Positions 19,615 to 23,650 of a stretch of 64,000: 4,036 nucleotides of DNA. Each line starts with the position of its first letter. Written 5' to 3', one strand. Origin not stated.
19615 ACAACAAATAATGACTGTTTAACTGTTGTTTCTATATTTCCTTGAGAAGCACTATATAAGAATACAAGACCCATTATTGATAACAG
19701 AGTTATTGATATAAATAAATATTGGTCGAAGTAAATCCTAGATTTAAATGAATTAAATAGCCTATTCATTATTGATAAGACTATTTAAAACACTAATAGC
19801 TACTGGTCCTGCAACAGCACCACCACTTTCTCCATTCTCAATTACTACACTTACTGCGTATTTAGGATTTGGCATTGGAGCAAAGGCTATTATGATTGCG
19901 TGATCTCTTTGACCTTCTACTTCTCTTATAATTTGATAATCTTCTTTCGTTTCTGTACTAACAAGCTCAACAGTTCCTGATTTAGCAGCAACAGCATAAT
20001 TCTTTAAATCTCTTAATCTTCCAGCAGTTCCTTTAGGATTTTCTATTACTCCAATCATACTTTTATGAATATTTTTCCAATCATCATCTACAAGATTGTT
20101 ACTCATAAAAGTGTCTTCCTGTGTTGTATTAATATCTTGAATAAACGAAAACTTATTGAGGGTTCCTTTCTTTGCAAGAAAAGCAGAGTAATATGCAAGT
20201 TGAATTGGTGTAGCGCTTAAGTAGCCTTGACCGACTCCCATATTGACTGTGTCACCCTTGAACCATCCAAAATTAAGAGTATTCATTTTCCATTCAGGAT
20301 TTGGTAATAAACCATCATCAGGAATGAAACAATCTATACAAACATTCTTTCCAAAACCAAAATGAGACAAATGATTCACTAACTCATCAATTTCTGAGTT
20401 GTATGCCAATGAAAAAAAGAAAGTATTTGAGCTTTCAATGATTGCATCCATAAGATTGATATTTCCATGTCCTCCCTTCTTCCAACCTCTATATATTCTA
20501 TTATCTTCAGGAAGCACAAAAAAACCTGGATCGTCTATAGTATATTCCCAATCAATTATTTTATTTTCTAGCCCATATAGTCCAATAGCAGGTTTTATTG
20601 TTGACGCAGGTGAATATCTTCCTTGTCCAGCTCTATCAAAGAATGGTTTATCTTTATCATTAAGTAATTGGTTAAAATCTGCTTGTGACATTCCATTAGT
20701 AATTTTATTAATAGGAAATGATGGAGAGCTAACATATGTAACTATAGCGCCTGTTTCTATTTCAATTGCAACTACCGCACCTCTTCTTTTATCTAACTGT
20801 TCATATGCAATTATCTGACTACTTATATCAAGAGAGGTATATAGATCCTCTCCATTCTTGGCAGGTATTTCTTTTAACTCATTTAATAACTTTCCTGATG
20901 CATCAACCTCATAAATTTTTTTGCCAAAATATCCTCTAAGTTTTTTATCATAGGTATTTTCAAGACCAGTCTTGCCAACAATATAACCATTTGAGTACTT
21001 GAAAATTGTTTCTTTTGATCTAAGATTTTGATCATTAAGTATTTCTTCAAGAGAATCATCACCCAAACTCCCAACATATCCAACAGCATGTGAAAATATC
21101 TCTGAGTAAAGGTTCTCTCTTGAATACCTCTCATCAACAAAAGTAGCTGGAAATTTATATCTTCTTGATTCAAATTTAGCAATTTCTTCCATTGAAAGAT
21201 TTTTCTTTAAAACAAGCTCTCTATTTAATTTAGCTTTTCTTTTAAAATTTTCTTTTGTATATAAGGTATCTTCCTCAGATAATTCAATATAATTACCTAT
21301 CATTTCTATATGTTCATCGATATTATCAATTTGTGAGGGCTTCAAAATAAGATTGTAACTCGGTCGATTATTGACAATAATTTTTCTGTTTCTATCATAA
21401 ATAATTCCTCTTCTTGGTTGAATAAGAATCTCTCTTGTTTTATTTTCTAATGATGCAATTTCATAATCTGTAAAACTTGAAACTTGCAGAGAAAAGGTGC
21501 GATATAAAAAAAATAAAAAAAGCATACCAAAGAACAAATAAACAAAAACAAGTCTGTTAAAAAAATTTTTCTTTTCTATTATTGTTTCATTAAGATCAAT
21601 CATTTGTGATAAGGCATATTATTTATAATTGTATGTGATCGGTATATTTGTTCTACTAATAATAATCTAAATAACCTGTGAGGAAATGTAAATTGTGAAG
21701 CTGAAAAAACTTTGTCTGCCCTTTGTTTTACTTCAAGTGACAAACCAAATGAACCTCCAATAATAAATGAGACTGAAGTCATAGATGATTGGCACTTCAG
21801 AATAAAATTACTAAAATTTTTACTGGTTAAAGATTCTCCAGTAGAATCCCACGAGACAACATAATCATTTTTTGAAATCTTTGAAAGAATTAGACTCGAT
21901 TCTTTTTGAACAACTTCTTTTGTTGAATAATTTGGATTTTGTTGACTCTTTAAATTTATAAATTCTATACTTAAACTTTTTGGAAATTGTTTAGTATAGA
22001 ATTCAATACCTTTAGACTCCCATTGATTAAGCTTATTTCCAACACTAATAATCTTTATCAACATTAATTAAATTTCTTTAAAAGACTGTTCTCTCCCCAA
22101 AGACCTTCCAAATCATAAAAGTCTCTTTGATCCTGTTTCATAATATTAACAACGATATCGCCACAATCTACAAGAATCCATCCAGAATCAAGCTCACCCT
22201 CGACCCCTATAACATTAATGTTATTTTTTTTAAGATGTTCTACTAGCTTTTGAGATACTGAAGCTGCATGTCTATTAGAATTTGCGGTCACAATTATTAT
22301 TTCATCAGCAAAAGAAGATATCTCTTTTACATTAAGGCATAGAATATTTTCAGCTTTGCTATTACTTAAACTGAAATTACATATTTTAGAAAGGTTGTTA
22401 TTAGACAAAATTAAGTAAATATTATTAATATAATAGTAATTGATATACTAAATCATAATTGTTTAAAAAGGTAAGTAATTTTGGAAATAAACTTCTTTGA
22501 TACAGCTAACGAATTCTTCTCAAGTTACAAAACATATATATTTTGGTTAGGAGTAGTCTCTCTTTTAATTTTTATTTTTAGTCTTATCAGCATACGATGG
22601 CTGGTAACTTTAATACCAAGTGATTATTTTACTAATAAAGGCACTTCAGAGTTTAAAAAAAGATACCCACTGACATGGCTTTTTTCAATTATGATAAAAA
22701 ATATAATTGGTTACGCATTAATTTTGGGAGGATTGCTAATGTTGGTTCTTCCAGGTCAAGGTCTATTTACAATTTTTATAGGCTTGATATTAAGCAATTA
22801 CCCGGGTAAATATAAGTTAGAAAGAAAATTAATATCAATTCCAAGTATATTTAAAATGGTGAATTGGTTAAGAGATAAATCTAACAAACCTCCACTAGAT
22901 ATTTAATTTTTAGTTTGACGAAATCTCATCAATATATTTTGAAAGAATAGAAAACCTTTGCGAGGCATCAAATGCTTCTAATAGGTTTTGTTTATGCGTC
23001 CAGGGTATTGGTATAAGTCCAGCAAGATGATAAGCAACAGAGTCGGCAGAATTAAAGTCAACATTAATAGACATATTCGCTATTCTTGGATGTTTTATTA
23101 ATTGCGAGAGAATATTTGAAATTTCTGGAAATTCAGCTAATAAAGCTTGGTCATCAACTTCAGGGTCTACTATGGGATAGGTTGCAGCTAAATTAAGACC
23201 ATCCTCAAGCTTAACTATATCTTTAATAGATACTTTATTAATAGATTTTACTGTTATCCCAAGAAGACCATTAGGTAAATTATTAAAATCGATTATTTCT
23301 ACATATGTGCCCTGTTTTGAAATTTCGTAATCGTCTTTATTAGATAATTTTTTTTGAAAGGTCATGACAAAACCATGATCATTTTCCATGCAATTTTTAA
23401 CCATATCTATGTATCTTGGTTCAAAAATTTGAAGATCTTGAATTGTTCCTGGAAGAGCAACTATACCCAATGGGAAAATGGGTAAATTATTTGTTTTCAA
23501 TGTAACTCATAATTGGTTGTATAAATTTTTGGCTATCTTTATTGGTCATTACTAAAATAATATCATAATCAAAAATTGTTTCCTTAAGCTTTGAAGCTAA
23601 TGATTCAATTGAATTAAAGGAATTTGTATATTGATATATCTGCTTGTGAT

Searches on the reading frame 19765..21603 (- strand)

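Call 22: search_protein_families(library=pfam, proteins=[window:19765-21603:-], max_evalue=0.00001)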
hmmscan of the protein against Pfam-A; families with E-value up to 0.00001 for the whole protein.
window:19765-21603:- (613 aa): 2 families
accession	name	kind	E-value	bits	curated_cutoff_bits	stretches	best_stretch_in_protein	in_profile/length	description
PF00905.27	Transpeptidase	-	3.1e-49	168.2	22.1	1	275-604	1-296/299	Penicillin binding protein transpeptidase domain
PF03717.20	PBP_dimer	-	7.6e-35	121.4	24.4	1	61-243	2-179/180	Penicillin-binding Protein dimerisation domain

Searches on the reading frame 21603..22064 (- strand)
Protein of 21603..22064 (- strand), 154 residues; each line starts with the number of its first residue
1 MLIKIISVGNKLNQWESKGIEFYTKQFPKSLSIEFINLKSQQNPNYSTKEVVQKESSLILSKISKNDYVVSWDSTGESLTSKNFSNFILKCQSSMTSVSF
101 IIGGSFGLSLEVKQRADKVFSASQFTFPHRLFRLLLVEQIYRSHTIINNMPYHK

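Call 22: search_protein_families(library=pfam, proteins=[window:21603-22064:-], max_evalue=0.00001)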
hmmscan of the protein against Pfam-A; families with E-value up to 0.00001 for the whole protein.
window:21603-22064:- (154 aa): 1 family
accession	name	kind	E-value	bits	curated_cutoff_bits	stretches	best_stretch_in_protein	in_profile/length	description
PF02590.22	SPOUT_MTase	-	1.5e-44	152.1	27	1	1-153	1-154/154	Predicted SPOUT methyltransferase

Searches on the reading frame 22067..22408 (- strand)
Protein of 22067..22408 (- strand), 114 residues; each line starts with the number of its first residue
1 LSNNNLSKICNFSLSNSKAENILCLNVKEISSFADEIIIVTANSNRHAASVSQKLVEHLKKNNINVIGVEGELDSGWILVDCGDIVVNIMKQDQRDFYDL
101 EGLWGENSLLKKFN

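Call 22: search_protein_families(library=pfam, proteins=[window:22067-22408:-], max_evalue=0.00001)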
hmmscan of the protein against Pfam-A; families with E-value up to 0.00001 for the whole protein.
window:22067-22408:- (114 aa): 1 family
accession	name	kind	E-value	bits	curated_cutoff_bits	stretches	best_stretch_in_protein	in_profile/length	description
PF02410.21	RsfS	-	2.1e-28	98.9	21.6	1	14-104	7-98/98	Ribosomal silencing factor during starvation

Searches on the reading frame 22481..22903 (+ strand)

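Call 22: search_protein_families(library=pfam, proteins=[window:22481-22903:+], max_evalue=0.00001)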
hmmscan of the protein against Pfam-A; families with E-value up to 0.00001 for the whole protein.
window:22481-22903:+ (141 aa): 1 family
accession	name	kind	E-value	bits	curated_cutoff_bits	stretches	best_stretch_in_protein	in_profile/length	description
PF09656.15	PGPGW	-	4.9e-07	29.6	23.3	1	74-103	5-35/53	Putative transmembrane protein (PGPGW)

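Call 25: search_protein_families(library=pfam, proteins=[window:22481-22903:+], max_evalue=1)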
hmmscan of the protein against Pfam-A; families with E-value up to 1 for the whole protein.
window:22481-22903:+ (141 aa): 1 family
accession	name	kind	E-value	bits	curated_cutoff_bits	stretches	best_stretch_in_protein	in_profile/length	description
PF09656.15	PGPGW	-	4.9e-07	29.6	23.3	1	74-103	5-35/53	Putative transmembrane protein (PGPGW)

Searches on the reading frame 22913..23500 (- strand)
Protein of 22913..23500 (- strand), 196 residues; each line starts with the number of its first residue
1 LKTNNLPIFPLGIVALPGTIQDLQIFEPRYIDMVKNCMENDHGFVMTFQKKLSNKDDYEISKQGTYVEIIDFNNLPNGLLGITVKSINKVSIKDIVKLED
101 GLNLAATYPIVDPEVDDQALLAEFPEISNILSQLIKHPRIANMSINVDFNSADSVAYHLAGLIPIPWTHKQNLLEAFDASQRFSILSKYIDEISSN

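Call 22: search_protein_families(library=pfam, proteins=[window:22913-23500:-], max_evalue=0.00001)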
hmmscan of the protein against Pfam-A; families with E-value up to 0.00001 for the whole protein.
window:22913-23500:- (196 aa): 1 family
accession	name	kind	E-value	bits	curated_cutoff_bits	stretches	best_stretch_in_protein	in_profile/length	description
PF02190.22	LON_substr_bdg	-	1.7e-26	93.9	28.7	1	5-191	1-199/200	ATP-dependent protease La (LON) substrate-binding domain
